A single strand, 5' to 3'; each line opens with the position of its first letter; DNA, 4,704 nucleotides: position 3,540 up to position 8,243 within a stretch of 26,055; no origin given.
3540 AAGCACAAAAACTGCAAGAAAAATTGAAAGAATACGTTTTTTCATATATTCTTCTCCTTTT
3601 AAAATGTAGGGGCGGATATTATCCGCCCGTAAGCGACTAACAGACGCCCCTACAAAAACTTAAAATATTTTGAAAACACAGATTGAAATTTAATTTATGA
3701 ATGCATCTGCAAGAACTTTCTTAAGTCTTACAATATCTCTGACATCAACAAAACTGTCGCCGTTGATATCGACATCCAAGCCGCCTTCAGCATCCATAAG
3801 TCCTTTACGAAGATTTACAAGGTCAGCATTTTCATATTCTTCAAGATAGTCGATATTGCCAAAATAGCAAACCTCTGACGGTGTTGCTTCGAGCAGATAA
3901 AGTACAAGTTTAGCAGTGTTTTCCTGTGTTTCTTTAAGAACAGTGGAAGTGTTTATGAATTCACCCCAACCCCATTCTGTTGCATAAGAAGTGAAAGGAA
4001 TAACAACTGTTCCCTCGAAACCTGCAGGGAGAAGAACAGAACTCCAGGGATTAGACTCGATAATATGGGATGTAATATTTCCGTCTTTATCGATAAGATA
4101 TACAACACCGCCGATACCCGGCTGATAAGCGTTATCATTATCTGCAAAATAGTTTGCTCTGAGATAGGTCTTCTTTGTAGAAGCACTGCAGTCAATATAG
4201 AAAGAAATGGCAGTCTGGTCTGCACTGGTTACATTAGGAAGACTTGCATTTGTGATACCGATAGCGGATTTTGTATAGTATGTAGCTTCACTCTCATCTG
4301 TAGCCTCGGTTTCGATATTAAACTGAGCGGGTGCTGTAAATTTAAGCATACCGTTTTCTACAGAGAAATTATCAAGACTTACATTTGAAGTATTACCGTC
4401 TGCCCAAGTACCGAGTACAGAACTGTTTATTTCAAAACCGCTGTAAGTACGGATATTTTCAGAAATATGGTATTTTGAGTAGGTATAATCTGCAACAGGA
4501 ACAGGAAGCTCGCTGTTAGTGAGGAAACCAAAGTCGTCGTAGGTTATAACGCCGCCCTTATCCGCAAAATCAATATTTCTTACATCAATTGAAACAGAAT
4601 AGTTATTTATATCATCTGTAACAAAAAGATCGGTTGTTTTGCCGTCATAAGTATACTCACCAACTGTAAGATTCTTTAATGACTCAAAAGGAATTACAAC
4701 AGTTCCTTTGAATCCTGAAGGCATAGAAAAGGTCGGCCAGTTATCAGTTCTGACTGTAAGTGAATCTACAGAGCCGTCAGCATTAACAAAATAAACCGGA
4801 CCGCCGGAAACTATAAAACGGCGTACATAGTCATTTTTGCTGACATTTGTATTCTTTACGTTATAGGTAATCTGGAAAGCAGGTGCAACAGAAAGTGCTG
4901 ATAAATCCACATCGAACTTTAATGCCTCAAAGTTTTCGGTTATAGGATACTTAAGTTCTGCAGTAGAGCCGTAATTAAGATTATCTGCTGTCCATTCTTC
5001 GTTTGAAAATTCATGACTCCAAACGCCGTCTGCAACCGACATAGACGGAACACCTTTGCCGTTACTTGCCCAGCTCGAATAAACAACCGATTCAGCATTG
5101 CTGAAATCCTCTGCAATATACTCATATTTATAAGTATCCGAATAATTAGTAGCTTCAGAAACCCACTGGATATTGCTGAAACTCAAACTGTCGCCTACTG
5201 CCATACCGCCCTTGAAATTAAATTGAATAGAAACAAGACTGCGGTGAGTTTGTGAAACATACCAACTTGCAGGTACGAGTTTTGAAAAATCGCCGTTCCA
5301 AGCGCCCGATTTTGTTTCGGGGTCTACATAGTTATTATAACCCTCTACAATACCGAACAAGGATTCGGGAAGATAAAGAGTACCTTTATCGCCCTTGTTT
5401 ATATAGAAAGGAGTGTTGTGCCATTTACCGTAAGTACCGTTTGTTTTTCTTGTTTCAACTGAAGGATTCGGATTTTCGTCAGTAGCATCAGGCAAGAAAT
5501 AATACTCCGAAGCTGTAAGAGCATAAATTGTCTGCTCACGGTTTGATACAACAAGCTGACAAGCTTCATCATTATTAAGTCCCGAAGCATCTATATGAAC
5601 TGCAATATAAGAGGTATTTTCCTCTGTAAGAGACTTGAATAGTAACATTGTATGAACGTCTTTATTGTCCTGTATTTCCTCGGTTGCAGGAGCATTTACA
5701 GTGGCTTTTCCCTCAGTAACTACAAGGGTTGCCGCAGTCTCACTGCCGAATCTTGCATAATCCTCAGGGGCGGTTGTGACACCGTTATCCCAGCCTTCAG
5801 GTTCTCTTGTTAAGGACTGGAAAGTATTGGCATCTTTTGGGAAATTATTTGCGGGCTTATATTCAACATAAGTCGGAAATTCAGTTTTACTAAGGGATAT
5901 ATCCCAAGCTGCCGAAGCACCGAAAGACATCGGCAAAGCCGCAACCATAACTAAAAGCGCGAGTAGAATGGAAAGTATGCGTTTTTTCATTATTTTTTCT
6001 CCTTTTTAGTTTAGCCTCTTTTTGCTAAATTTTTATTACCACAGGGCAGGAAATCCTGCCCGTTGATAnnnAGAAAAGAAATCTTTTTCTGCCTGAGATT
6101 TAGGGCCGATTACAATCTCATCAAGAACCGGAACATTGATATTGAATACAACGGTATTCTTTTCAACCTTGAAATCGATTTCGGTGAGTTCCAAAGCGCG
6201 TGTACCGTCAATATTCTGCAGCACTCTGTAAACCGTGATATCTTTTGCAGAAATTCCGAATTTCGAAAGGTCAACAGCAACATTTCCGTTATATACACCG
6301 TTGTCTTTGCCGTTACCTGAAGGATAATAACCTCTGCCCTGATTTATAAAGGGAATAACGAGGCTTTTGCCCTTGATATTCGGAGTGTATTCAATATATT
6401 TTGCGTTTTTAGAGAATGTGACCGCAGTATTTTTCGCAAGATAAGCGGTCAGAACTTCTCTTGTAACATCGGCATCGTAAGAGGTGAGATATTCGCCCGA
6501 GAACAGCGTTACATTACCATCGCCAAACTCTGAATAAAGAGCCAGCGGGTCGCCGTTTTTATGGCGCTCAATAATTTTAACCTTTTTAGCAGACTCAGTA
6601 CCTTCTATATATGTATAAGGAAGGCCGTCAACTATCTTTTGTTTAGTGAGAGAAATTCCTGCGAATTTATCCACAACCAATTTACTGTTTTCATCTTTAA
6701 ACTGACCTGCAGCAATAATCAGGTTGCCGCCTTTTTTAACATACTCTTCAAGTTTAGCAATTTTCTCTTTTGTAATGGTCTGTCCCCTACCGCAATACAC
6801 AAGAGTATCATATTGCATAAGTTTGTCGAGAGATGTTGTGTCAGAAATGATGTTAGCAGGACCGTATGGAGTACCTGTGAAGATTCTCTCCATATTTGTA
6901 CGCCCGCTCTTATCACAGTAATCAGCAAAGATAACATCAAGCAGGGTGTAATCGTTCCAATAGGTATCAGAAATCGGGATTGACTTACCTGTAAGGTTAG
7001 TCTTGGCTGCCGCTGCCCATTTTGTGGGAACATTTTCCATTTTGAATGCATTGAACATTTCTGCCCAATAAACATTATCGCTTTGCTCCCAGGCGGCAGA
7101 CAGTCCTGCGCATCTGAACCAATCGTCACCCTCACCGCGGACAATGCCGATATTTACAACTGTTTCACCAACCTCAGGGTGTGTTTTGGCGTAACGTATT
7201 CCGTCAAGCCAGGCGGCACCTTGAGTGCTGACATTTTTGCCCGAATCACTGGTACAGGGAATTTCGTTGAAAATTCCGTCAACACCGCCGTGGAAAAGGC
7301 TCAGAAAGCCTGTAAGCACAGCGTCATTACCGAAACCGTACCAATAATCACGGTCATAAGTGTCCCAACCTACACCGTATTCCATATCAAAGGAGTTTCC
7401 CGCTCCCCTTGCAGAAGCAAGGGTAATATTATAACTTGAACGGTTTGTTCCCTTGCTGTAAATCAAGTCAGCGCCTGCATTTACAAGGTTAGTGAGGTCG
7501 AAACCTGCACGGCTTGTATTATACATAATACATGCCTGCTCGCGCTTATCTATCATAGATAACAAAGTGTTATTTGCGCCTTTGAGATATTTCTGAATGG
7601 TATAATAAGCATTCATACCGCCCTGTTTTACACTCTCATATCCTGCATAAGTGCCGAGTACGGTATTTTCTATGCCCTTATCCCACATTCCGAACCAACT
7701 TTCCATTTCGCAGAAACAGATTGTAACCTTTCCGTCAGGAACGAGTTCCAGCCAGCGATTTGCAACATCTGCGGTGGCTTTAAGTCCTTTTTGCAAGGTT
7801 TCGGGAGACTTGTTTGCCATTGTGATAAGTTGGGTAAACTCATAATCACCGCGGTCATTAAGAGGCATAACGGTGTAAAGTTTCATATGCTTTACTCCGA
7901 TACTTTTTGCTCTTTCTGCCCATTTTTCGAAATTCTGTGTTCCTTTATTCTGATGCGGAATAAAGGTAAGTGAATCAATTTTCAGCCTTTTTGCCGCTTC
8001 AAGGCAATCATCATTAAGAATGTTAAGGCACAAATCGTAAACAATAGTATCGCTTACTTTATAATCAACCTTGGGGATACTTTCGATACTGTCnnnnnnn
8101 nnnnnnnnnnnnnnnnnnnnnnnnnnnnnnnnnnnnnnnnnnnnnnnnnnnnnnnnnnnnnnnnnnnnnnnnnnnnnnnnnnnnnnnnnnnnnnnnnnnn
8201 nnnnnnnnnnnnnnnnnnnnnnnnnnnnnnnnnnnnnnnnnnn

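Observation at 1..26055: Whole locus: a divergent Gram-positive surface capture-cleave-import system built largely from unassigned domains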

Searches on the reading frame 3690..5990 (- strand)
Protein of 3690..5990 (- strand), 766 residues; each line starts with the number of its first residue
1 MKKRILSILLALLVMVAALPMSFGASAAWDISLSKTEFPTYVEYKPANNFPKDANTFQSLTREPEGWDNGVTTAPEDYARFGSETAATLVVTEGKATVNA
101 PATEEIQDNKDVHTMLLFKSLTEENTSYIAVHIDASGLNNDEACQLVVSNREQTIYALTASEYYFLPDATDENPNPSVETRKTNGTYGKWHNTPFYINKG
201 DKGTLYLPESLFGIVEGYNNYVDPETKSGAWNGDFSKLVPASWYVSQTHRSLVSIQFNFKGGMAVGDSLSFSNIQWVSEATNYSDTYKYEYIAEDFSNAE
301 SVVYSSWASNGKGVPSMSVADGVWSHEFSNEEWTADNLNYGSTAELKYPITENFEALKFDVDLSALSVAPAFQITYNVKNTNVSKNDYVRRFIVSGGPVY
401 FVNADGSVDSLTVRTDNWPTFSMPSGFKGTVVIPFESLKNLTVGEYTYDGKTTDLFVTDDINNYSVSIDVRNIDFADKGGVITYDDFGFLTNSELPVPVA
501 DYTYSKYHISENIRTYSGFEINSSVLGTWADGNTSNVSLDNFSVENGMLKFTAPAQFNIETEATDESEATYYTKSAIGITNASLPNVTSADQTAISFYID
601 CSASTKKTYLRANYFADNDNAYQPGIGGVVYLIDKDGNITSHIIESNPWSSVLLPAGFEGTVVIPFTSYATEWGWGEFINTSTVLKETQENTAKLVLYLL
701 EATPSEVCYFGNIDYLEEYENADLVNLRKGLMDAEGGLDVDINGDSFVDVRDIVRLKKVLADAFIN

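Call 3: search_protein_families(library=pfam, proteins=[window:3690-5990:-], max_evalue=0.01)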
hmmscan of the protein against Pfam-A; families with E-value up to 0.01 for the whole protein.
window:3690-5990:- (766 aa): 0 families

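Call 6: search_protein_families(library=ncbifam, proteins=[window:3690-5990:-], max_evalue=0.01)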
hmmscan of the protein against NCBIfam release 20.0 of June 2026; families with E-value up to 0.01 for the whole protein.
window:3690-5990:- (766 aa): 0 families

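Call 53: find_homologous_proteins(query=window:3690-5990:-, region=1-766)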
Query window:3690-5990:-, residues 1-766 (766 aa): 9 proteins with E <= 0.001 among 8000 candidates.
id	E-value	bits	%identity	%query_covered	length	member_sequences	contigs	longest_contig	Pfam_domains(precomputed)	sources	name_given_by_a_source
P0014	0.0e+0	1677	97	100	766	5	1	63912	-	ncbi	-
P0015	0.0e+0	1291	76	100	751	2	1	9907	-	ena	-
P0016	9.4e-247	839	54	100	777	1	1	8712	-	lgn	-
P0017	4.8e-223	761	49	64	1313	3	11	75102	PF13385.14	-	-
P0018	3.3e-212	725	47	64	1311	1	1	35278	PF13385.14,PF00149.34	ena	-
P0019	6.7e-190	651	40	64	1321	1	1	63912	PF13385.14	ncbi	-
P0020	5.7e-186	638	42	64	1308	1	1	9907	PF13385.14,PF00149.34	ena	-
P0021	1.8e-171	590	42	64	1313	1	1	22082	PF13385.14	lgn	-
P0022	2.5e-143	497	38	64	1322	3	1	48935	PF13385.14,PF00149.34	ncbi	-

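Call 54: find_encoding_contigs(protein=P0014, flank=10000, max_places=2)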
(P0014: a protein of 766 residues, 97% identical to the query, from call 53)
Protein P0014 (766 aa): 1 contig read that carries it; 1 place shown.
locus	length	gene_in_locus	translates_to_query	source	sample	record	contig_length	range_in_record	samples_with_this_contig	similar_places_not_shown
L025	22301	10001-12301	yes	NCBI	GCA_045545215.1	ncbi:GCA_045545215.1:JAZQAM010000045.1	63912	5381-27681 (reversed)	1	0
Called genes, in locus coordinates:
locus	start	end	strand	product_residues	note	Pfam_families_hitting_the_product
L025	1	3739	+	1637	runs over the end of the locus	PF02368:Big_2, PF22359:Big-like (weak), PF02368:Big_2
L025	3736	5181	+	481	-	PF00072:Response_reg, PF12833:HTH_18, PF00165:HTH_AraC (weak)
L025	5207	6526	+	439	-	PF01547:SBP_bac_1, PF13416:SBP_bac_8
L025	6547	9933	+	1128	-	-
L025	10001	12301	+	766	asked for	-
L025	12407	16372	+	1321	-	PF13385:Laminin_G_3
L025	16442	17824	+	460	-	-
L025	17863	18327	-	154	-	PF02664:LuxS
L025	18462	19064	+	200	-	PF12464:Mac, PF00132:Hexapep, PF14602:Hexapep_2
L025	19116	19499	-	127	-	-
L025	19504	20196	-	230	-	-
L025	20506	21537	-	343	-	PF01420:Methylase_S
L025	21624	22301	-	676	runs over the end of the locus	PF02384:N6_Mtase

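Call 55: find_encoding_contigs(protein=P0017, flank=10000, max_places=3)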
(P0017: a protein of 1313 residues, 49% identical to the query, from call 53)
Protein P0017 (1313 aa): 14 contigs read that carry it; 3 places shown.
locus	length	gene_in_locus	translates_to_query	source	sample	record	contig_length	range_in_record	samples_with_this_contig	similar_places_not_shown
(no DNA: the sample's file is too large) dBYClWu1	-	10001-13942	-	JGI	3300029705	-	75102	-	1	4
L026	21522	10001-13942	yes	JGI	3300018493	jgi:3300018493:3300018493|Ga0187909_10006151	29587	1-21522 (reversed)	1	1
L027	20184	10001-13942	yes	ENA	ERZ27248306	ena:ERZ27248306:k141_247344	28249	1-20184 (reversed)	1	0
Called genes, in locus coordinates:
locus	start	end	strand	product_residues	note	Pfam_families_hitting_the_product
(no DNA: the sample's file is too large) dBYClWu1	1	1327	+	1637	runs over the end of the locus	PF02368:Big_2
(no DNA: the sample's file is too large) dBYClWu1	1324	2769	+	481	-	PF00072:Response_reg, PF12833:HTH_18, PF00165:HTH_AraC (weak)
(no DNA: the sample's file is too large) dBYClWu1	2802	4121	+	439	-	PF01547:SBP_bac_1, PF13416:SBP_bac_8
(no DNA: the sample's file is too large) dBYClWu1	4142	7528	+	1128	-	-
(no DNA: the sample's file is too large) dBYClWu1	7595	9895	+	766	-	-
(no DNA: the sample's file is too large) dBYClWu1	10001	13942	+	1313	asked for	PF13385:Laminin_G_3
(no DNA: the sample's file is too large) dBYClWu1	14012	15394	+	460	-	-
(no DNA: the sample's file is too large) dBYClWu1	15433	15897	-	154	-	PF02664:LuxS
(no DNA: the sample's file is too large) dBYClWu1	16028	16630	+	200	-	PF12464:Mac, PF00132:Hexapep, PF14602:Hexapep_2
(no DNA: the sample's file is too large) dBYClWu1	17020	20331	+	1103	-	-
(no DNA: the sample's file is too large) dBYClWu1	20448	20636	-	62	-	-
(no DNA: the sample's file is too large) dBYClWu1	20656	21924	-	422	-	PF00465:Fe-ADH, PF13685:Fe-ADH_2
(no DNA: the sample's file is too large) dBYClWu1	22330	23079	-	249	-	-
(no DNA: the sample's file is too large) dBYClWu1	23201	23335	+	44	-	-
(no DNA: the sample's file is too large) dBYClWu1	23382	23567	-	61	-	?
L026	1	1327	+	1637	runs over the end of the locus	PF02368:Big_2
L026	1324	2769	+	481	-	PF00072:Response_reg, PF12833:HTH_18, PF00165:HTH_AraC (weak)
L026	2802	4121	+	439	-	PF01547:SBP_bac_1, PF13416:SBP_bac_8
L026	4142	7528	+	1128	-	-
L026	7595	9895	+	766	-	-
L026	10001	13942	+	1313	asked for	PF13385:Laminin_G_3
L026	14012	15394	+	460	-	-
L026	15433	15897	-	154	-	PF02664:LuxS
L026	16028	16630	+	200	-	PF12464:Mac, PF00132:Hexapep, PF14602:Hexapep_2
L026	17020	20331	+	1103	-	-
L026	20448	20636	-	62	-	-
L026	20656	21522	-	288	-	?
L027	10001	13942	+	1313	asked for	PF13385:Laminin_G_3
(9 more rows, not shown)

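Call 66: search_solved_structures(query=L026:14012-15394:+, max_evalue=10)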
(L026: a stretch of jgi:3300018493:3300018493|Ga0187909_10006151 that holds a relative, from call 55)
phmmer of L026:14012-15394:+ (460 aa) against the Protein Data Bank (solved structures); distinct sequences matched with E-value up to 10: 13.
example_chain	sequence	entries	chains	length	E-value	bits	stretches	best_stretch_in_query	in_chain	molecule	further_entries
6jqw_A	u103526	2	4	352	0.096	14.8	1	198-233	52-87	Salicylate decarboxylase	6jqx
8h41_A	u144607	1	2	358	0.098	14.8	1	198-233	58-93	Salicylate decarboxylase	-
9eho_a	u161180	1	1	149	1.2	11.3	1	204-255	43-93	Large ribosomal subunit protein uL15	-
2z2b_A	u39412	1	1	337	2.1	10.4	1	313-363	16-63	Dihydroorotase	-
2z2a_A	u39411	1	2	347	2.2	10.3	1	313-363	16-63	Dihydroorotase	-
2z24_A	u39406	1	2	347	2.3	10.3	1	313-363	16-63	Dihydroorotase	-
2e25_A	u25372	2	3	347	2.3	10.3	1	313-363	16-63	Dihydroorotase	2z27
2z26_A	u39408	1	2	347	2.3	10.3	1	313-363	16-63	Dihydroorotase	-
2z29_A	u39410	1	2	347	2.3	10.3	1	313-363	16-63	Dihydroorotase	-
2z28_A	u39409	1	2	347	2.3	10.3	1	313-363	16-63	Dihydroorotase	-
1xge_A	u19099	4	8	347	2.3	10.3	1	313-363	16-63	Dihydroorotase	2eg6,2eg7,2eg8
2z25_A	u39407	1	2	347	2.3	10.3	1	313-363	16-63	Dihydroorotase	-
3mjm_A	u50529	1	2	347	2.3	10.3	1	313-363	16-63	Dihydroorotase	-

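Call 74: predict_structure(alignment_id=A4)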
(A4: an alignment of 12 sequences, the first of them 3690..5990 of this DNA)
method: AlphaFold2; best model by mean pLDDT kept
length: 766 residues; sequences in the alignment: 12
mean_pLDDT: 70.0   pTM: 0.39
mean pLDDT of the five models: 70.0, 69.7, 69.1, 68.6, 65.2
residues with pLDDT >= 90: 65; 70-90: 390; 50-70: 181; < 50: 130
segments of 3 or more residues with pLDDT < 50: 1-4, 15-37, 216-228, 280-295, 297-299, 443-454, 492-504, 558-563, 567-572, 734-738, 744-747, 749-752, 761-766
pLDDT, mean of each block of 10 residues (from residue 1): 52 44 25 36 76 72 60 87 86 91 62 87 81 93 86 78 87 74 67 80 90 61 46 70 56 84 87 82 33 45 71 81 83 86 74 71 88 83 65 79 61 77 84 76 42 48 80 88 79 32 52 75 75 64 83 62 47 65 82 85 77 74 78 71 65 80 86 78 73 79 77 77 56 50 49 50 40
secondary structure, 60 per line:
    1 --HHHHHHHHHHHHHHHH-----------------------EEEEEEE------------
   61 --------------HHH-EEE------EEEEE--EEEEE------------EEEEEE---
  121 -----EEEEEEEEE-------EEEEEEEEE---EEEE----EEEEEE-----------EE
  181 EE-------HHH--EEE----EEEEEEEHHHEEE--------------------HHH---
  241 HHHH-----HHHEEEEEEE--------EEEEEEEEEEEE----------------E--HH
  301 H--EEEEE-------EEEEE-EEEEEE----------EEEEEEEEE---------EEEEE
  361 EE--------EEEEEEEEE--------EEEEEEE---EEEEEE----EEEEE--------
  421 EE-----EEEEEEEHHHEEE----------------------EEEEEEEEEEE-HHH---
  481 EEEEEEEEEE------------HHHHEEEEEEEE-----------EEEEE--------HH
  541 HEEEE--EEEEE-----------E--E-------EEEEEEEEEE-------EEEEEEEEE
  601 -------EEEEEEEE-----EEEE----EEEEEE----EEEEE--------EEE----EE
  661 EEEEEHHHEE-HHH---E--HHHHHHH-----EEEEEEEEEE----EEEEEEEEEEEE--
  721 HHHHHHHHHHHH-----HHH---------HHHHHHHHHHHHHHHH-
elements in order (helices of 4 or more, strands of 3 or more residues): H3-18 E42-48 E79-81 E88-92 E95-99 E112-117 E126-134 E142-150 E154-157 E162-167 E179-182 E195-197 E202-208 E212-214 H241-244 E253-259 E268-279 E304-308 E316-320 E322-327 E338-346 E356-362 E371-379 E388-394 E398-403 E408-412 E428-434 E438-440 E463-473 E481-490 H503-506 E507-514 E526-530 E542-545 E548-552 E575-584 E592-600 E608-615 E621-624 E629-634 E639-643 E652-654 E659-665 H681-687 E693-702 E707-718 H721-732 H750-765

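Call 78: fold_search(model_id=the predicted structure, library=pdb)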
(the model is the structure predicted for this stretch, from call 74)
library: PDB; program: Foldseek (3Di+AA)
matches with E <= 10: 500; with E <= 0.001: 281
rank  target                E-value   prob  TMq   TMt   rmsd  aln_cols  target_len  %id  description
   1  4w8j                  1.4e-09  1.00  0.11  0.08  26.4       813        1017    8  Structure of the full-length insecticidal protein Cry1Ac reveals intriguing details of toxin packaging into in vivo form (released 2014-09-17)
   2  9h99                  3.0e-09  0.97  0.10  0.08  27.0       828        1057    7  Native structure of the full-length pesticidal protein Cry1Ca18 at pH7, from crystals formed in vivo (released 2025-11-12)
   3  7kwb_B                3.7e-09  1.00  0.19  0.32  13.8       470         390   11  Surface glycan-binding protein B from Bacteroides thetaiotaomicron (released 2021-02-17)
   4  5x7o_A                4.3e-09  1.00  0.13  0.08  24.6       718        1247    9  Crystal structure of Paenibacillus sp. 598K alpha-1,6-glucosyltransferase (released 2017-07-26)
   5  9qxq                  4.3e-09  0.99  0.12  0.09  26.3       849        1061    7  native structure of full-length pesticidal protein Cry1Ca18 at pH9, from crystals formed in vivo (released 2026-02-11)
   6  7kwb_A                2.0e-08  1.00  0.20  0.30  16.3       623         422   10  Surface glycan-binding protein B from Bacteroides thetaiotaomicron (released 2021-02-17)
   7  8w7n                  2.8e-08  0.98  0.11  0.09  27.1       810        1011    6  Crystal structure of the in-cell Cry1Aa purified from Bacillus thuringiensis (released 2024-03-06)
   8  9h9a                  4.7e-08  0.97  0.12  0.09  32.7       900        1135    9  native structure of the full-length pesticidal protein Cry8Ba2, from crystals formed in vivo (form 1) (released 2025-12-03)
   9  6tfj_B                8.7e-08  0.99  0.11  0.11  25.3       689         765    9  Vip3Aa protoxin structure (released 2020-08-12)
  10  6vls_B                1.0e-07  0.92  0.09  0.07  25.6       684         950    9  Structure of C-terminal fragment of Vip3A toxin (released 2020-07-22)
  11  6tfk_A                1.2e-07  0.99  0.11  0.12  25.3       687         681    9  Vip3Aa toxin structure (released 2020-08-12)
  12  7jfs                  1.2e-07  0.93  0.10  0.09  30.8       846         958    9  The structure of the CBM32-1, CBM32-2, and M60 catalytic domains from Clostridium perfringens ZmpB (released 2021-02-03)
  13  6tfj_A                1.4e-07  0.98  0.11  0.11  25.6       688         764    8  Vip3Aa protoxin structure (released 2020-08-12)
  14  8a1a_A                1.6e-07  1.00  0.14  0.10  23.0       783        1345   11  Structure of a leucinostatin derivative determined by host lattice display : L1F11V1 construct (released 2022-12-07)
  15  3ecq_B                2.3e-07  1.00  0.16  0.11  23.0       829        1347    7  Endo-alpha-N-acetylgalactosaminidase from Streptococcus pneumoniae: SeMet structure (released 2008-09-09)
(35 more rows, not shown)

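Call 91: search_protein_families(library=pfam, proteins=[L026:14012-15394:+], max_evalue=1)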
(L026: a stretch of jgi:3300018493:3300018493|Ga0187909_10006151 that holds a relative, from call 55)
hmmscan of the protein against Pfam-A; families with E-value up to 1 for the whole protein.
L026:14012-15394:+ (460 aa): 0 families

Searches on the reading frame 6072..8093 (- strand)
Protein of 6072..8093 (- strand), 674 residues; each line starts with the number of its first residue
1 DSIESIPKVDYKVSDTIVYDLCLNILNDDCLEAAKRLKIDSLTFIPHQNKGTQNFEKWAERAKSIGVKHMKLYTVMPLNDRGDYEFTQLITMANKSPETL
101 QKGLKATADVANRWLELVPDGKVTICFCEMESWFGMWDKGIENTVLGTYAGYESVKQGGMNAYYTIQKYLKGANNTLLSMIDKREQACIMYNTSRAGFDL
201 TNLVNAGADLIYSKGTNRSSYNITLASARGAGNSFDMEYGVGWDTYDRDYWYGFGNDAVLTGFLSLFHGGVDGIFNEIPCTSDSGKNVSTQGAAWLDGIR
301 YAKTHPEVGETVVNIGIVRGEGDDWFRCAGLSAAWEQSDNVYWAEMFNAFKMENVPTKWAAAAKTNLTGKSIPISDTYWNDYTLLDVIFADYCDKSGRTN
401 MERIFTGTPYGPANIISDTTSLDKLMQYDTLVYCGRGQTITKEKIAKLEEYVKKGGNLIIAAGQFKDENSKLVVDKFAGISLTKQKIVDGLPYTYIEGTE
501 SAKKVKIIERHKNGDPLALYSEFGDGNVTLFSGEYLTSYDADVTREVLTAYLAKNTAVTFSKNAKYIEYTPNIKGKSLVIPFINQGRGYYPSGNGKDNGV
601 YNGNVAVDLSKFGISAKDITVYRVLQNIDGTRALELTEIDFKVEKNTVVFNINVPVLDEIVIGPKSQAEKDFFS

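Call 57: search_protein_representatives(protein=window:6072-8093:-)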
Query: 674 residues. Proteins with E-value up to 0.001 (for the whole library): 113; up to 1e-10: 74; up to 1e-30: 51. The best 113 are listed.
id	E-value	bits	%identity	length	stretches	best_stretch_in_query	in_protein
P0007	6.2e-228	774.9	53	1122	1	3-674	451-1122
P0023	9.3e-168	576.0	58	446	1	225-674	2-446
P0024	4.4e-119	415.2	37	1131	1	6-674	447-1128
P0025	1.2e-115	403.8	36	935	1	40-673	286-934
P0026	1.8e-114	399.9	38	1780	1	106-673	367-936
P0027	1.4e-109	383.8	35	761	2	98-673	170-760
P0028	5.0e-108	378.6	34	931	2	100-673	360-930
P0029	5.2e-107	375.3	35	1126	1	46-667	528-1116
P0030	9.3e-106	371.1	35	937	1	103-673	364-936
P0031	1.3e-101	357.5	34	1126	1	97-673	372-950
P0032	7.3e-99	348.4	34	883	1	98-663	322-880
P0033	6.3e-97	342.0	34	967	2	6-542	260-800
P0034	1.8e-89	317.4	37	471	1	214-673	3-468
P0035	6.4e-89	315.5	33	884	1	38-673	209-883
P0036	7.0e-84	298.8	34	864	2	377-673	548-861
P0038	2.9e-74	267.1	30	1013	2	60-339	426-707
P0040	2.3e-64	234.3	32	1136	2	373-673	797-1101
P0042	5.0e-62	226.6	31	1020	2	377-673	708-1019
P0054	2.1e-45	171.7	33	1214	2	379-673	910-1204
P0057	1.2e-42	162.6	30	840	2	385-672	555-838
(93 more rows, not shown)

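Call 58: search_protein_families(library=pfam, proteins=[P0024, P0025, P0029, P0031, P0038, P0040, P0042, P0054, P0057], max_evalue=0.001)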
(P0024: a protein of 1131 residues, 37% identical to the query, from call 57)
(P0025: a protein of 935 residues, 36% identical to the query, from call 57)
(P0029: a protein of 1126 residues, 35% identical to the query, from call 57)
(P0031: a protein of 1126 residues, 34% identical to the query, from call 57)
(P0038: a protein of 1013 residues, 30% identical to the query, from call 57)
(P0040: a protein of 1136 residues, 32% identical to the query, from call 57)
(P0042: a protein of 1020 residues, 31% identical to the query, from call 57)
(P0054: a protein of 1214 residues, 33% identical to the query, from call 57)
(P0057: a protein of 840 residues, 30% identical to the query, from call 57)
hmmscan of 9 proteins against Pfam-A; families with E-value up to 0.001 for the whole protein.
P0024 (1131 aa): 0 families

P0025 (935 aa): 0 families

P0029 (1126 aa): 0 families

P0031 (1126 aa): 1 family
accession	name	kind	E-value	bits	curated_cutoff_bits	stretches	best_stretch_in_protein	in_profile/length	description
PF03422.21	CBM_6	-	3.2e-08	34.4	28.9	1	962-1081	2-121/125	Carbohydrate binding module (family 6)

P0038 (1013 aa): 0 families

P0040 (1136 aa): 2 families
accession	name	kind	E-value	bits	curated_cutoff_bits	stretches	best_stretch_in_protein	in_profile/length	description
PF13385.13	Laminin_G_3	-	5.1e-19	69.4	27.6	1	82-226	1-145/151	Concanavalin A-like lectin/glucanases superfamily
PF08532.16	Glyco_hydro_42M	-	0.00073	19.5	25.8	0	835-884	45-90/207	Beta-galactosidase trimerisation domain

P0042 (1020 aa): 1 family
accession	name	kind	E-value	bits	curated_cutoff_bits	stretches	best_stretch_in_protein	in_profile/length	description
PF08532.16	Glyco_hydro_42M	-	3.1e-06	27.3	25.8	1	742-898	45-203/207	Beta-galactosidase trimerisation domain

P0054 (1214 aa): 2 families
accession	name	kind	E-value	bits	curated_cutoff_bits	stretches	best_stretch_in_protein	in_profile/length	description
PF13385.13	Laminin_G_3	-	5.3e-16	59.6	27.6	1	122-281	4-150/151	Concanavalin A-like lectin/glucanases superfamily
PF08532.16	Glyco_hydro_42M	-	0.00086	19.3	25.8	0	953-1086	53-203/207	Beta-galactosidase trimerisation domain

P0057 (840 aa): 0 families
